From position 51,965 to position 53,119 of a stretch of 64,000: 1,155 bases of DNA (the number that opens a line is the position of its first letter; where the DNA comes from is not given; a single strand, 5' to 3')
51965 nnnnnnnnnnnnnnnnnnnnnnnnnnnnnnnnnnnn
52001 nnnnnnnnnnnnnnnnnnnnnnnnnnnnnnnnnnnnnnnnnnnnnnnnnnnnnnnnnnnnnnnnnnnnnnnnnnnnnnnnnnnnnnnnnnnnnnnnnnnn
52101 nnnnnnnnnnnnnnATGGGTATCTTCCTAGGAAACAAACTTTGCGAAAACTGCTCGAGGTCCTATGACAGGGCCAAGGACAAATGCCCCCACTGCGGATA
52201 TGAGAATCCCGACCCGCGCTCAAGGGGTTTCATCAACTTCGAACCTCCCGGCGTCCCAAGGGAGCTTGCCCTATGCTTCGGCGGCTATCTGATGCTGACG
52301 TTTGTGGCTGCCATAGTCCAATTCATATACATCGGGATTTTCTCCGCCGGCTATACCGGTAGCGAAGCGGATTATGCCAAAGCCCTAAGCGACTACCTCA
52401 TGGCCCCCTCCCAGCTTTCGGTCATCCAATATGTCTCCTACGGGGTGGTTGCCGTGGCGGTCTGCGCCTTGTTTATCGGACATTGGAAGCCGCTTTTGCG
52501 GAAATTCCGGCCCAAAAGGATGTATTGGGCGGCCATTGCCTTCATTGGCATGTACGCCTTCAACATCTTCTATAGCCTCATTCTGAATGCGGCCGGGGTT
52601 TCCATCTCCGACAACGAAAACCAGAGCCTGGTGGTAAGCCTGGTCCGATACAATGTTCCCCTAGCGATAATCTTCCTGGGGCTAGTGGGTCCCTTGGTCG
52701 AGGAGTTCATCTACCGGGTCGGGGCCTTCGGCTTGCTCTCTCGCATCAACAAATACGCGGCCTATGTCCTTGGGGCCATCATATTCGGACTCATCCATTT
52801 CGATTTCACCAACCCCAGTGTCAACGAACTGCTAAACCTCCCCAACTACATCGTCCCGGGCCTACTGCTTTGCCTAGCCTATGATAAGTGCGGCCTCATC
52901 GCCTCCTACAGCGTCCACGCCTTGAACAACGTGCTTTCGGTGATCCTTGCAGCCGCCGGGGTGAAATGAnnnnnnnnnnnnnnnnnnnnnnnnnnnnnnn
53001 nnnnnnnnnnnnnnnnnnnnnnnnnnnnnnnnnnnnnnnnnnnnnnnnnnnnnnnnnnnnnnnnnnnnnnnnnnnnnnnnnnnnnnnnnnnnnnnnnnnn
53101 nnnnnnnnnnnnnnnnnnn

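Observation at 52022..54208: Divergent zinc-ribbon-CPBP protease / TraX / thioredoxin module adjacent to the giant protein gene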

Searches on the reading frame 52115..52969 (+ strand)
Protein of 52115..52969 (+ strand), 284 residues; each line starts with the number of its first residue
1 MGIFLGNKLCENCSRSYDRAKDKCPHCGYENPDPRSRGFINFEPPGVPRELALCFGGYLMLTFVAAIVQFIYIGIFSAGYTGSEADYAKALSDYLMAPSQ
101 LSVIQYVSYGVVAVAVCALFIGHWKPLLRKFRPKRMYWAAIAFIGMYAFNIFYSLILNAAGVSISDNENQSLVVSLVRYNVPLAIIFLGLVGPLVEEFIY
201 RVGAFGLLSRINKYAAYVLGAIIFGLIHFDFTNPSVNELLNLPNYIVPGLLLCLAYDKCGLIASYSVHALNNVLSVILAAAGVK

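Call 4: search_protein_families(library=pfam, proteins=[window:52115-52969:+], max_evalue=0.01)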
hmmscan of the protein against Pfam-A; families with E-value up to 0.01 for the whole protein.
window:52115-52969:+ (284 aa): 2 families
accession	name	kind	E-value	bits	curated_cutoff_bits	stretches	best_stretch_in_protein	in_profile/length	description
PF02517.21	Rce1-like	-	1.1e-14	55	22.4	1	182-274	5-93/93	Type II CAAX prenyl endopeptidase Rce1-like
PF01907.25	Ribosomal_L37e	-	0.0076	16.7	27.6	0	9-37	17-44/53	Ribosomal protein L37e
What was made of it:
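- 52115..52969 (+): CPBP/Rce1-like glutamic intramembrane protease, 284 aa. It has an N-terminal cytoplasmic Cys4 zinc ribbon (C10, C13, C24, C27; nt 52142-52195) and motifs EExxxR (52700-52717), FxxxH (52784-52798) and HxxxN (52916-52930). Pfam PF02517 at E 1e-14 (call 4).
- Checked: CPBP: 52115..52969 (+), 284 aa, Pfam Rce1-like PF02517 at 55 bits against a 22.4 cut-off (call 4).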

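Call 8: search_protein_families(library=ncbifam, proteins=[window:52115-52969:+], max_evalue=0.01)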
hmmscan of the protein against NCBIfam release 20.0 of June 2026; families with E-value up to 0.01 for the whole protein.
window:52115-52969:+ (284 aa): 4 families
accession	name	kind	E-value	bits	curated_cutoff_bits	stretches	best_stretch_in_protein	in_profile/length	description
NF046050.1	CPBP_fam_MroQ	equivalog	1.6e-08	34.3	270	1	103-278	47-223/243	intramembrane glutamic endopeptidase MroQ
NF041647.1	ABC_perm_CPBP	equivalog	2.6e-08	33.1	435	1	97-279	452-634/636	ABC transporter permease subunit/CPBP intramembrane protease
NF052640.1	CPBP_M949_0222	equivalog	6.6e-06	26.2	220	1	218-279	145-207/213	M949_0222 family glutamic-type intramembrane endopeptidase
NF033192.3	CPBP_JDVT_MrtJ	equivalog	6.2e-05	23.6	75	1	187-275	3-95/98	JDVT-CTERM system glutamic-type intramembrane protease MrtJ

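Call 9: find_homologous_proteins(query=window:52115-52969:+, max_evalue=0.001)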
Query window:52115-52969:+ (284 aa): 9 proteins with E <= 0.001 among 3116 candidates.
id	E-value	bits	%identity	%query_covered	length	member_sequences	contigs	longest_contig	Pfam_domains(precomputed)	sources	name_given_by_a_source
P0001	4.9e-182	622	98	100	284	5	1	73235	PF02517.22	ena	-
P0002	9.6e-35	139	34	97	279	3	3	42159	PF02517.22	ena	-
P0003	1.6e-30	125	33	97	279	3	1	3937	PF02517.22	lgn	-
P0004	8.9e-30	122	37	76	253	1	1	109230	PF02517.22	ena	-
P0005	1.8e-27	115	34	80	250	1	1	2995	PF02517.22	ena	-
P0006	8.0e-27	113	33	80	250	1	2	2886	PF02517.22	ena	-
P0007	1.4e-26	112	40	54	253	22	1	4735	PF02517.22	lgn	-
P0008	4.2e-25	107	34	83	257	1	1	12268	PF02517.22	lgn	-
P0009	7.5e-25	106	35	82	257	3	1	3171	PF02517.22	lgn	-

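Call 11: find_encoding_contigs(protein=P0002, flank=10000, max_places=4)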
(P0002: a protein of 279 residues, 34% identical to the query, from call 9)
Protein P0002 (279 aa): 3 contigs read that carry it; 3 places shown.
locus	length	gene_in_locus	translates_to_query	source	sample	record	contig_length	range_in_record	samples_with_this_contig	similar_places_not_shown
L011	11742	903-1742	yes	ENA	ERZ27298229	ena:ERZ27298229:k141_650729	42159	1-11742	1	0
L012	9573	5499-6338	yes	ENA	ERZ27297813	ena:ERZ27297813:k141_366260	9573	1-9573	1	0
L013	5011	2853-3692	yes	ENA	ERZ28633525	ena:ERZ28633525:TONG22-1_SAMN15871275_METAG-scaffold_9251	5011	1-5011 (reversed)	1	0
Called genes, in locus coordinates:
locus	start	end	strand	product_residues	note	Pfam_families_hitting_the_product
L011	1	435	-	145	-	?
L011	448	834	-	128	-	PF01205:Impact_N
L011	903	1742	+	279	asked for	PF02517:Rce1-like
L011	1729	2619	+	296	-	PF05857:TraX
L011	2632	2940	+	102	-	PF00085:Thioredoxin, PF08534:Redoxin (weak), PF13098:Thioredoxin_2, PF13905:Thioredoxin_8 (faint)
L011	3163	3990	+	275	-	-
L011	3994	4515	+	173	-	PF13302:Acetyltransf_3, PF00583:Acetyltransf_1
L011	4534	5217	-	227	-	-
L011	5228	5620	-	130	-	-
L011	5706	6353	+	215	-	-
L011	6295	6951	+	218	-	PF01381:HTH_3 (weak), PF13443:HTH_26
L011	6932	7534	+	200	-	PF19502:DUF6036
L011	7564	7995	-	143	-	PF09851:SHOCT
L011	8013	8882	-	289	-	PF01734:Patatin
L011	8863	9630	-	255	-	-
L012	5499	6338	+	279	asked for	PF02517:Rce1-like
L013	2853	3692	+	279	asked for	PF02517:Rce1-like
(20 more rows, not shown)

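Call 12: find_encoding_contigs(protein=P0004, flank=10000, max_places=3)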
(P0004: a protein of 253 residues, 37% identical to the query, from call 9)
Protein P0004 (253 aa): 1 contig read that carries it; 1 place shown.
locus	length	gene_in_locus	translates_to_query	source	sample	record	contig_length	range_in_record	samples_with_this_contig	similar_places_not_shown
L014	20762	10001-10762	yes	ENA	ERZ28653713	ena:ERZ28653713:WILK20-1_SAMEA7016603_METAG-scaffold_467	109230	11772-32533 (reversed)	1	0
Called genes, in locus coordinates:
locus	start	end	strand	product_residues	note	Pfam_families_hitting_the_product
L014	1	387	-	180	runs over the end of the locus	PF00213:OSCP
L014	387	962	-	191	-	PF00430:ATP-synt_B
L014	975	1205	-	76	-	PF00137:ATP-synt_C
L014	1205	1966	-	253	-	PF00119:ATP-synt_A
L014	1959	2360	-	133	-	-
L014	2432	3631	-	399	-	PF00365:PFK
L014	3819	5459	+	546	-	PF00485:PRK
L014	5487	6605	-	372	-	PF18928:DUF5677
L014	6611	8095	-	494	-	PF00370:FGGY_N, PF02782:FGGY_C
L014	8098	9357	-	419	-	PF05195:AMP_N, PF00557:Peptidase_M24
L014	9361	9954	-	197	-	PF01205:Impact_N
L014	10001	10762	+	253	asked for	PF02517:Rce1-like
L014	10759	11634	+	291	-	PF05857:TraX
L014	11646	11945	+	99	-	PF00085:Thioredoxin, PF14595:Thioredoxin_9 (weak), PF13098:Thioredoxin_2, PF13728:TraF (weak), PF13905:Thioredoxin_8 (faint)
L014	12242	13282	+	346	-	PF01699:Na_Ca_ex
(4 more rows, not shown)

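Call 13: find_encoding_contigs(protein=P0008, flank=10000, max_places=3)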
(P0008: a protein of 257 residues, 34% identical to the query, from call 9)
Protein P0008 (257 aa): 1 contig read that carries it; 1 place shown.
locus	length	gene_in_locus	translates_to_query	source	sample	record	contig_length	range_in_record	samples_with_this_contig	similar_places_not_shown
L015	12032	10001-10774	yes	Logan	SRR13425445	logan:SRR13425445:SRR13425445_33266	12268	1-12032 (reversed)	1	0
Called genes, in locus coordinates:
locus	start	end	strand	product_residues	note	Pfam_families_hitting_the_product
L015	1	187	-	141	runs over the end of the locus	?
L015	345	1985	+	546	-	PF00485:PRK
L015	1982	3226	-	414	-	PF05195:AMP_N, PF00557:Peptidase_M24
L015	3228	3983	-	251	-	PF01656:CbiA, PF09140:MipZ (weak), PF10609:ParA, PF13614:AAA_31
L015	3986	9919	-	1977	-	-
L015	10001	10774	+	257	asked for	PF02517:Rce1-like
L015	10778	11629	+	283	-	PF05857:TraX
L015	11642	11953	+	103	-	PF00085:Thioredoxin, PF14595:Thioredoxin_9 (weak), PF13098:Thioredoxin_2 (weak), PF13905:Thioredoxin_8 (faint)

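Call 16: find_related_loci(query=A1, collection=genome_contigs, flank=10000)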
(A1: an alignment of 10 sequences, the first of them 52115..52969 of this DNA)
Query A1 (284 aa) in genome_contigs; peptide patterns used: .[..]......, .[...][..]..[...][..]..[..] (x = any residue, [..] = any of these).
260 stretches matched a pattern; 158 encode a relative of the query (tblastn E <= 1e-3); the best 80 are kept; 80 distinct loci.
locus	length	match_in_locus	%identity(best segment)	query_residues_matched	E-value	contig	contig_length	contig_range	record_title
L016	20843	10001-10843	36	7-279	1e-50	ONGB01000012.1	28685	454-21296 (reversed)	uncultured Erysipelotrichaceae bacterium isolate RUG275 genome assembly, contig: scaffold_1315, whole genome shotgun seq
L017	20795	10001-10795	35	8-277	3e-44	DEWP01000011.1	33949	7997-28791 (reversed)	MAG TPA_asm: Bacillales bacterium UBA3207 UBA3207_contig_23099, whole genome shotgun sequence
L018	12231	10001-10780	35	7-278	3e-43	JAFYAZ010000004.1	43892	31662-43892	MAG: Bacilli bacterium isolate RGIG6926 Sheep_Rumen-5__c123371, whole genome shotgun sequence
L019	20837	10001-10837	35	3-281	5e-43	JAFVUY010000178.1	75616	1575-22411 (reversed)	MAG: Bacilli bacterium isolate RGIG5418 Sheep_Colon-4__c605199, whole genome shotgun sequence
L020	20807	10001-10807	33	9-277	9e-43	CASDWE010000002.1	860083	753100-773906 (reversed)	uncultured bacterium isolate SI.O75.metabat-bins.10 genome assembly, contig: SI.O75.metabat-bins.10.fa_k141_183321, whol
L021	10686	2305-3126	35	8-279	2e-42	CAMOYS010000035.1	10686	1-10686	MAG: uncultured Bacillales bacterium isolate SRR873601_bin.169_metaWRAP_v1.3_MAG genome assembly, contig: NODE_19576_len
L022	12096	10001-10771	38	10-280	5e-42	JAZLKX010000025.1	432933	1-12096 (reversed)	MAG: Bacilli bacterium isolate T1900044958_TA20190014.MAGScoT_cleanbin_000039 SGB_3889_k141_460541, whole genome shotgun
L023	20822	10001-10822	34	8-279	3e-42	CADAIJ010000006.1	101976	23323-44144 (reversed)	MAG: uncultured Erysipelotrichaceae bacterium isolate RUG13318 genome assembly, contig: RUG13318_asm_6, whole genome sho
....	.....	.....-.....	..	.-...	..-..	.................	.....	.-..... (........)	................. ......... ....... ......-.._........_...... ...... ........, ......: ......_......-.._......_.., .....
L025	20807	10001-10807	34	9-277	2e-41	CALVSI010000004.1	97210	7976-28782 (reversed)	MAG: uncultured Bacilli bacterium isolate BRZ_SM__bin58 genome assembly, contig: BRZ_SM__NODE_196_length_97210_cov_8.464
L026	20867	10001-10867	34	1-276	6e-41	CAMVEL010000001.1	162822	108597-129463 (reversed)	MAG TPA_asm: uncultured Erysipelotrichaceae bacterium isolate SRR8387716_bin.60_metaWRAP_v1.3_MAG genome assembly, conti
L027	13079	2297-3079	34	10-277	3e-41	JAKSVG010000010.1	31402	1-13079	MAG: Bacilli bacterium isolate Horse_feces353 MAG353_10, whole genome shotgun sequence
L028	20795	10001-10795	32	8-277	3e-41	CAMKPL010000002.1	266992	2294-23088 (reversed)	MAG: uncultured Bacillales bacterium isolate SRR12081293_bin.33_metaWRAP_v1.3_MAG genome assembly, contig: ERZ12289773.8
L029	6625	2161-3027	34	1-276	2e-40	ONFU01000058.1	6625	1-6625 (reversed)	uncultured Erysipelotrichaceae bacterium isolate RUG266 genome assembly, contig: scaffold_9938, whole genome shotgun seq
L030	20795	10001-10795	31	8-277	2e-40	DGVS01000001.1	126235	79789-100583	MAG TPA_asm: Bacillales bacterium UBA4278 UBA4278_contig_4084, whole genome shotgun sequence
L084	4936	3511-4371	28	10-279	2e-28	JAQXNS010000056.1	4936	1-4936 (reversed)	MAG: bacterium isolate SUG1359 k141_8150389, whole genome shotgun sequence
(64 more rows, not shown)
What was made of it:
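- Contigs of 1.3-1.5 Mb suggest reduced genomes (call 16).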

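Call 55: search_solved_structures(query=A1, max_evalue=1)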
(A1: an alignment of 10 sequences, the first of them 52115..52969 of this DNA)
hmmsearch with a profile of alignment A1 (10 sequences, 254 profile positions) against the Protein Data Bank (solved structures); distinct sequences matched with E-value up to 1: 0.

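Call 64: predict_structure(alignment_id=A1)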
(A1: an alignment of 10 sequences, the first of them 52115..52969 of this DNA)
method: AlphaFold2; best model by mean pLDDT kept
length: 284 residues; sequences in the alignment: 10
mean_pLDDT: 80.6   pTM: 0.74
mean pLDDT of the five models: 80.6, 80.0, 78.8, 77.8, 75.0
residues with pLDDT >= 90: 74; 70-90: 159; 50-70: 34; < 50: 17
segments of 3 or more residues with pLDDT < 50: 1-5, 33-43
pLDDT, mean of each block of 10 residues (from residue 1): 50 71 74 41 60 83 90 91 88 87 89 86 67 77 90 88 71 83 91 91 86 90 86 73 90 90 91 88 66
secondary structure, 60 per line:
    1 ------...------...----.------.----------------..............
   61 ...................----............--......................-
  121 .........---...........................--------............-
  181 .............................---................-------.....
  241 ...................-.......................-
elements in order: E7-9 E16-18 H47-79 H84-95 H98-119 H121-129 H133-159 H168-179 H181-209 H213-228 H236-259 H261-283
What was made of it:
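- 52115..52969 (+): AF2 model pLDDT 80.6, with two short strands at residues 7-18 followed by helices (call 64).
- On CPBP / Rce1-like intramembrane protease (PF02517): The AF2 model (pLDDT 80.6) is all-helical after the zinc ribbon (call 64).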

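Call 67: fold_search(model_id=the predicted structure, library=pdb)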
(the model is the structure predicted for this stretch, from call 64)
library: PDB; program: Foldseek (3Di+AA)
matches with E <= 10: 183; with E <= 0.001: 0
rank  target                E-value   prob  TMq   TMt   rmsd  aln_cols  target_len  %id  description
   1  8fed_I                9.7e-01  0.16  0.21  0.23  18.3       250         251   13  Structure of Mce1-LucB complex from Mycobacterium smegmatis (Map1) (released 2023-02-22)
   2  7p3r_A                1.2e+00  0.05  0.12  0.10  43.5       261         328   12  Helical structure of the toxin MakA from Vibrio cholera (released 2022-02-23)
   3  6iv2_A                1.3e+00  0.04  0.10  0.10  26.2       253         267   13  Crystal structure of a bacterial Bestrophin homolog from Klebsiella pneumoniae with a mutation Y211A (released 2019-11-13)
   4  8ria_A                1.3e+00  0.08  0.17  0.10  24.4       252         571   16  BmrA E504-100uMATPMg-IF (released 2025-01-01)
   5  5oge_A                1.6e+00  0.10  0.21  0.20  21.3       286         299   11  Crystal structure of a nucleotide sugar transporter (released 2017-11-22)
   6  9avi_A                1.7e+00  0.06  0.14  0.18  26.7       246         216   15  TolQ inner membrane protein from Acinetobacter baumannii (released 2025-01-22)
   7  8ubg_A                1.8e+00  0.09  0.19  0.21  15.0       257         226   15  DpHF19 filament (released 2024-04-10)
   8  5oge_G                1.8e+00  0.08  0.19  0.18  21.3       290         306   13  Crystal structure of a nucleotide sugar transporter (released 2017-11-22)
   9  8pm6                  1.8e+00  0.05  0.15  0.07  20.9       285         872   15  Human bile salt export pump (BSEP) in complex with inhibitor GBM in nanodiscs (released 2023-11-22)
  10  5oge_E                1.9e+00  0.09  0.21  0.20  21.2       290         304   11  Crystal structure of a nucleotide sugar transporter (released 2017-11-22)
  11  8gk7_A                1.9e+00  0.07  0.16  0.10  23.6       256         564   15  MsbA bound to cerastecin C (released 2024-04-24)
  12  8vow_B                1.9e+00  0.06  0.14  0.09  22.8       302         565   13  Cryo-EM structure of the ABC transporter PCAT1 cysteine-free core bound with MgATP and Vi (released 2024-10-30)
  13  5oge_C                2.0e+00  0.08  0.20  0.19  21.5       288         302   13  Crystal structure of a nucleotide sugar transporter (released 2017-11-22)
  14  5oge_H                2.1e+00  0.09  0.21  0.20  21.3       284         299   11  Crystal structure of a nucleotide sugar transporter (released 2017-11-22)
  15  5ogk_G                2.2e+00  0.10  0.24  0.23  20.8       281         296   11  Crystal structure of a nucleotide sugar transporter with bound nucleotide sugar. (released 2017-11-22)
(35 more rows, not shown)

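Call 68: search_protein_families(library=padloc, proteins=[window:52115-52969:+], max_evalue=0.01)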
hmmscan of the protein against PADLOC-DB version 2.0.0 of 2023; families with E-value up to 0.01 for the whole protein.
window:52115-52969:+ (284 aa): 0 families
